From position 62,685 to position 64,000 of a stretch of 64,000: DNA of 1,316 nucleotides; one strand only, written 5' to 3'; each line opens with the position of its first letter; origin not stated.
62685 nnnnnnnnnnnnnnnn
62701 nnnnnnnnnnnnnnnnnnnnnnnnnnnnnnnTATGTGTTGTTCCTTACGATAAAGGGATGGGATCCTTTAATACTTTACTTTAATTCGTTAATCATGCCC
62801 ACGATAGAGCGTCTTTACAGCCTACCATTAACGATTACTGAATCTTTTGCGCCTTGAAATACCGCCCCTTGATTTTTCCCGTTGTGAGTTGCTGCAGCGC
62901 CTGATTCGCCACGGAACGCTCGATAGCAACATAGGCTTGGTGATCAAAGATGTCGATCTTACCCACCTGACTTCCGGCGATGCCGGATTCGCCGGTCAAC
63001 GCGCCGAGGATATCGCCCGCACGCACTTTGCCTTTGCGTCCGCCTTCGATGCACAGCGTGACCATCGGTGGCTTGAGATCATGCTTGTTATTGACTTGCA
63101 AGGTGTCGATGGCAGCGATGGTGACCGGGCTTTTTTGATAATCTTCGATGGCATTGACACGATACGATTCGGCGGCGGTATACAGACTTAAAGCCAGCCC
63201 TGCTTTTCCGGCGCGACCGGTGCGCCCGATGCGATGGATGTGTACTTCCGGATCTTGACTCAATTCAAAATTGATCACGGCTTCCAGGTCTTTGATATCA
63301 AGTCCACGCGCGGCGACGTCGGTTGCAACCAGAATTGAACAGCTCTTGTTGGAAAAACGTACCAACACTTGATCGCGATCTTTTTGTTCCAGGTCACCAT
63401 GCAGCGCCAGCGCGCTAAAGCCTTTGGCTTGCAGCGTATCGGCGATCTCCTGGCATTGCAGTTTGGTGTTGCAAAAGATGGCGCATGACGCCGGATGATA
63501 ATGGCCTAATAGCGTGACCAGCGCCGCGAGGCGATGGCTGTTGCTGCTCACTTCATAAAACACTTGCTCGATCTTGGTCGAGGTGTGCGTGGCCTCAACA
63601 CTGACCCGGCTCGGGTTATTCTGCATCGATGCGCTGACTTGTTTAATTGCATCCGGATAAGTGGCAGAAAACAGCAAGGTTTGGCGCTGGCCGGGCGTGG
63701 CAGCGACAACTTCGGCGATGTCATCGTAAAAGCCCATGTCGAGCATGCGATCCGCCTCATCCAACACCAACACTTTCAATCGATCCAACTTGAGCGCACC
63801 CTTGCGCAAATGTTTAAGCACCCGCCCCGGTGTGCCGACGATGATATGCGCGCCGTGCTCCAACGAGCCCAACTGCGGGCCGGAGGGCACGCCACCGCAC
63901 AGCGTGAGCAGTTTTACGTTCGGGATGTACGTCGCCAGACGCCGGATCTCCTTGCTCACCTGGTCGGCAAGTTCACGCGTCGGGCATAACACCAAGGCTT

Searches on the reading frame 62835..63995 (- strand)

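Call 40: search_protein_families(library=pfam, proteins=[window:62835-63995:-], max_evalue=0.00001)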
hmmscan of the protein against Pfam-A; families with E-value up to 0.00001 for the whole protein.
window:62835-63995:- (386 aa): 3 families
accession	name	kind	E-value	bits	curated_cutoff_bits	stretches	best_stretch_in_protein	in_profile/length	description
PF00270.35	DEAD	-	1.7e-30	106.4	26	1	2-119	50-166/167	DEAD/DEAH box helicase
PF00271.37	Helicase_C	-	1.9e-29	102.6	23.5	1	156-263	3-110/110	Helicase conserved C-terminal domain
PF03880.21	DbpA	-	3.6e-23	81.8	25.6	1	313-382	1-70/72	DbpA RNA binding domain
